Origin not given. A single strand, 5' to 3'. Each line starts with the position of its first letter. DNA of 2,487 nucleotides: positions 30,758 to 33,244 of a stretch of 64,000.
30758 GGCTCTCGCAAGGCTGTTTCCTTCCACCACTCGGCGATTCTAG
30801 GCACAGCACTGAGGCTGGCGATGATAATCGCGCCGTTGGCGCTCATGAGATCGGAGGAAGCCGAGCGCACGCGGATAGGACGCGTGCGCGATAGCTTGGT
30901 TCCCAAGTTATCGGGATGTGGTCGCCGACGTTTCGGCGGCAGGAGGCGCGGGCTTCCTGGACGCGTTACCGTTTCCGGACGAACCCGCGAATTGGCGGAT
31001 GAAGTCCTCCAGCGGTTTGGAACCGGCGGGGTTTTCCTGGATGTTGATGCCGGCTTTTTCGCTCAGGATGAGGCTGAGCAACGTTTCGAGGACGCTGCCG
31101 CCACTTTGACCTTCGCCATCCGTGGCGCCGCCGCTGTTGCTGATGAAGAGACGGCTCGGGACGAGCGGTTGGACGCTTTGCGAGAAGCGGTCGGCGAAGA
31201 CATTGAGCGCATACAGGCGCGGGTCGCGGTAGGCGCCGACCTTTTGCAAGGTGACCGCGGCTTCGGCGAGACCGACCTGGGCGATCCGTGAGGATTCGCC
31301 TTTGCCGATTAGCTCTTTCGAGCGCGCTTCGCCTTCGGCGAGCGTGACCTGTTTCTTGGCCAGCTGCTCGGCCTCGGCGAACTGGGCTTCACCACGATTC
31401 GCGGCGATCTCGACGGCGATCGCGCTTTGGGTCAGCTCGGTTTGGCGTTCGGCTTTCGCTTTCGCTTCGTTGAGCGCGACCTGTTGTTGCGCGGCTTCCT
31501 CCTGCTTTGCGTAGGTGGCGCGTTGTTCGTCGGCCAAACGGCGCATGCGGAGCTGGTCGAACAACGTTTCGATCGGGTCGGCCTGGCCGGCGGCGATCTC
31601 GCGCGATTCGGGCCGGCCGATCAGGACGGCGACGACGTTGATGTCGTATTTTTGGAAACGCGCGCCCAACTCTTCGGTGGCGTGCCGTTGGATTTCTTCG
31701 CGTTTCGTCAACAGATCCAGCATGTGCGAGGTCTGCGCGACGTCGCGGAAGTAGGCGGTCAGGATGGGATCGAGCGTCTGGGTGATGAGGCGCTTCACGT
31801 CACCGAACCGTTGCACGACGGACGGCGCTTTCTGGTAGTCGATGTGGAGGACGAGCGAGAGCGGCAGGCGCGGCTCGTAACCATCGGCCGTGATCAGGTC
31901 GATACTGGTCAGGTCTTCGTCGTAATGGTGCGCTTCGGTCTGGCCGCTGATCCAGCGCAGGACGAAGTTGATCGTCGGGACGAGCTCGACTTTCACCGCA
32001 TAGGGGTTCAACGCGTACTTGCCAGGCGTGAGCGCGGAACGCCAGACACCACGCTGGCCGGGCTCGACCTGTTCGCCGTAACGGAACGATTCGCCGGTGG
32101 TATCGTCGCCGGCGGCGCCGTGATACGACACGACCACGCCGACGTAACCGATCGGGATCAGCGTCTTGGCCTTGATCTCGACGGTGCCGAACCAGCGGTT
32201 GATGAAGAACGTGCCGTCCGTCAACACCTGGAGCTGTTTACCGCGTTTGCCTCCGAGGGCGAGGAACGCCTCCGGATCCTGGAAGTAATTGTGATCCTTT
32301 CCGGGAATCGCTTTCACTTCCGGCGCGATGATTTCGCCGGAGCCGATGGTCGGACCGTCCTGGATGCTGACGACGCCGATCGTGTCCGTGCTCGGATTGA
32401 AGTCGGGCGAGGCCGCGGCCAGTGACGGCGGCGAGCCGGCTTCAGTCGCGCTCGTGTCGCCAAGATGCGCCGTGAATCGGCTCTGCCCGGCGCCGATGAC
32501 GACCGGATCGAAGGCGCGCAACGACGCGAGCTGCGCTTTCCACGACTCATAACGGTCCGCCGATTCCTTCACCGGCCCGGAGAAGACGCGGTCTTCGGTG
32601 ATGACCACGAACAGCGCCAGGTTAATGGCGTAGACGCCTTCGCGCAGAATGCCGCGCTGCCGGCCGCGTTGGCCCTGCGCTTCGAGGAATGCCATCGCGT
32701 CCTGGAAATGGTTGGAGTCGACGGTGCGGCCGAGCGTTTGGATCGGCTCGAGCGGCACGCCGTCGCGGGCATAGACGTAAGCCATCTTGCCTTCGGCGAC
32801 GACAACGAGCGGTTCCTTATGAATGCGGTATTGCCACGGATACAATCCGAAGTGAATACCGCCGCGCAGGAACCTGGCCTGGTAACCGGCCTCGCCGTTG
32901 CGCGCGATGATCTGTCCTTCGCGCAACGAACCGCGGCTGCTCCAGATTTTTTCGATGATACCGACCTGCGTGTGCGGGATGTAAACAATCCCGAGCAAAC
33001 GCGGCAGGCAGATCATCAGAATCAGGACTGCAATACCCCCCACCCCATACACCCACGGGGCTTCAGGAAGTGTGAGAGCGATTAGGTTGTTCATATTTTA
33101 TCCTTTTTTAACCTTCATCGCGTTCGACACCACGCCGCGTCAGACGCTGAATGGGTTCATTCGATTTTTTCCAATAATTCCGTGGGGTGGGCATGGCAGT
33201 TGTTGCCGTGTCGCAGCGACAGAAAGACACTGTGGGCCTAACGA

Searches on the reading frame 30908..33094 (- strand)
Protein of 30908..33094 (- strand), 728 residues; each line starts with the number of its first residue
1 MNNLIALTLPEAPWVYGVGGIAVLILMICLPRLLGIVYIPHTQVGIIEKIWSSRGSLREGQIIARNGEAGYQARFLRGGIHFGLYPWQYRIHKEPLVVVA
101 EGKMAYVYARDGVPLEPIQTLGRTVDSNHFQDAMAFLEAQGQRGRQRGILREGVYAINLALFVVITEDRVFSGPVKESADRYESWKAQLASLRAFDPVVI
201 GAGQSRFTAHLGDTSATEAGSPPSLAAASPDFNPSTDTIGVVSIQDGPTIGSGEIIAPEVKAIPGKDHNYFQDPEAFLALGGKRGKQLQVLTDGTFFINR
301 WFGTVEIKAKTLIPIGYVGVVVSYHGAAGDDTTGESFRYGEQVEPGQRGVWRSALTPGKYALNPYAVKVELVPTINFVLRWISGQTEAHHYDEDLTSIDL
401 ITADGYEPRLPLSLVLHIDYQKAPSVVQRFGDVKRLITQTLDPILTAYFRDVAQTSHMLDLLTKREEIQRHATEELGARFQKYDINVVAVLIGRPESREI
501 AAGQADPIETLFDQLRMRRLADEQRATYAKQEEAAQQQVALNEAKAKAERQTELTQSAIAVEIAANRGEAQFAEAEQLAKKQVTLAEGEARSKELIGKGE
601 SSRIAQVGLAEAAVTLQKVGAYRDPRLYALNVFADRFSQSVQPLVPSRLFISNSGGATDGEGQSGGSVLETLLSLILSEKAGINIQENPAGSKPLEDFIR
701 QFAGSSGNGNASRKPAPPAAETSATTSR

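Call 6: search_protein_families(library=pfam, proteins=[window:30908-33094:-], max_evalue=0.01)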
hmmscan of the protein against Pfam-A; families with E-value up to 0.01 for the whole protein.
window:30908-33094:- (728 aa): 1 family
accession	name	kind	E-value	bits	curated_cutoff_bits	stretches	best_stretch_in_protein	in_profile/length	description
PF01145.31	Band_7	-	6.7e-14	52.8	23.6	1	313-515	3-155/176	SPFH domain / Band 7 family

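Call 7: search_protein_families(library=ncbifam, proteins=[window:30908-33094:-], max_evalue=0.01)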
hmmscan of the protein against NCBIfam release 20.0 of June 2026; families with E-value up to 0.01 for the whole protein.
window:30908-33094:- (728 aa): 0 families

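Call 8: search_protein_families(library=padloc, proteins=[window:30908-33094:-], max_evalue=0.1)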
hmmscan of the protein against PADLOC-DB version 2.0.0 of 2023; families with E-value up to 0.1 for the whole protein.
window:30908-33094:- (728 aa): 0 families

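Call 9: search_protein_families(library=phrogs, proteins=[window:30908-33094:-], max_evalue=0.1)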
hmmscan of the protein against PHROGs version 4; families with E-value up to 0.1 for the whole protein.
window:30908-33094:- (728 aa): 1 family
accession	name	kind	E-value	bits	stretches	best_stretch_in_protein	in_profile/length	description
phrog_200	-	other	2.7e-08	34.3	1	342-573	124-306/379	lipoprotein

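Call 18: find_related_loci(query=window:30908-33094:-, collection=genome_contigs, flank=10000)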
Query window:30908-33094:- (728 aa) in genome_contigs; peptide patterns used: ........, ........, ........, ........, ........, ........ (x = any residue, [..] = any of these).
189 stretches matched a pattern; 60 encode a relative of the query (tblastn E <= 1e-3); 58 distinct loci.
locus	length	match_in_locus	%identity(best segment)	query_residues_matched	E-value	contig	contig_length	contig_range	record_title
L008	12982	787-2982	92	1-727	0e+0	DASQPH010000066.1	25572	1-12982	MAG TPA_asm: Chthoniobacterales bacterium isolate SMAG_U10825 k141_19849, whole genome shotgun sequence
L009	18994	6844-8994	93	1-715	0e+0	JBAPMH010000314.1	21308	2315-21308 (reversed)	MAG: Chthoniobacterales bacterium isolate MFD03584_ilm_asm_bin2 k127_80856, whole genome shotgun sequence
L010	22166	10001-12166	92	3-724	0e+0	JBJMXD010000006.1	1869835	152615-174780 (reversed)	MAG: Chthoniobacterales bacterium isolate H3_16_all_fractions_metab_conc_1_58_0 k255_7624711, whole genome shotgun seque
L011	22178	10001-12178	90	3-728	0e+0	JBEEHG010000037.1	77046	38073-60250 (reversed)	MAG: Verrucomicrobiota bacterium isolate BP_768 scaffold_3089829, whole genome shotgun sequence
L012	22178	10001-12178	90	3-728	0e+0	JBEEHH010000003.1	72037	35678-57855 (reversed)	MAG: Verrucomicrobiota bacterium isolate BP_767 scaffold_3154560, whole genome shotgun sequence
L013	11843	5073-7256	89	5-728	0e+0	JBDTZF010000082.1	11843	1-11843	MAG: Verrucomicrobiota bacterium isolate cluster4_bin.16 NODE_13529_length_11843_cov_8.043095, whole genome shotgun sequ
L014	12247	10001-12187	88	3-725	0e+0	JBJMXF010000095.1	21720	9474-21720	MAG: Candidatus Udaeobacter sp. isolate 12C18O_168h_50_P10_coass_bin_12 k141_4120361, whole genome shotgun sequence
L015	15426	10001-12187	92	1-727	0e+0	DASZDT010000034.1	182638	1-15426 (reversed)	MAG TPA_asm: Chthoniobacterales bacterium isolate SMAG_U6475 k141_637286, whole genome shotgun sequence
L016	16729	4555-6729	89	1-723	0e+0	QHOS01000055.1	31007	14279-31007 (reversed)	MAG: Verrucomicrobia bacterium isolate AV47 14_0929_09_40cm_scaffold_996_curated, whole genome shotgun sequence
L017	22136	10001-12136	89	3-710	0e+0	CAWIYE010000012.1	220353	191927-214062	MAG: uncultured Verrucomicrobiae bacterium isolate MFD05841.bin.2.45 genome assembly, contig: contig_8081, whole genome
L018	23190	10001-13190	90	3-703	0e+0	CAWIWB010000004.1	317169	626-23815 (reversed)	MAG: uncultured Verrucomicrobiae bacterium isolate MFD00392.bin.2.143 genome assembly, contig: contig_13836, whole genom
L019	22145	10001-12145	89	5-714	0e+0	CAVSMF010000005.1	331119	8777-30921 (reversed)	MAG: uncultured Verrucomicrobiae bacterium isolate MFD04944.bin.1.307 genome assembly, contig: contig_24289, whole genom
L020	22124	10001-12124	89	3-706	0e+0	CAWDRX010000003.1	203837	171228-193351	MAG: uncultured Verrucomicrobiae bacterium isolate MFD00392.bin.3.308 genome assembly, contig: contig_24268, whole genom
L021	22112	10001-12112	89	3-702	0e+0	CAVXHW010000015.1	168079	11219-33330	MAG: uncultured Verrucomicrobiae bacterium isolate MFD05513.bin.3.3 genome assembly, contig: contig_3181, whole genome s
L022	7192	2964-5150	87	3-725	0e+0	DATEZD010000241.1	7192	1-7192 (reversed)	MAG TPA_asm: Candidatus Udaeobacter sp. isolate SMAG_U8465 k141_53475, whole genome shotgun sequence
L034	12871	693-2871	91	3-727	0e+0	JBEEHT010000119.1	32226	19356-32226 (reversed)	MAG: Verrucomicrobiota bacterium isolate BP_756 scaffold_458941, whole genome shotgun sequence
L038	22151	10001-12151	92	3-716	0e+0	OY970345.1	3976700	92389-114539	MAG: uncultured Verrucomicrobiae bacterium isolate MFD04212.bin.2.122 genome assembly, chromosome: 1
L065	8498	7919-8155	80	638-716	2e-30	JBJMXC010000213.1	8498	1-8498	MAG: Chthoniobacterales bacterium isolate H1_18_all_fractions_metab_conc_22_59_8 k255_6301970, whole genome shotgun sequ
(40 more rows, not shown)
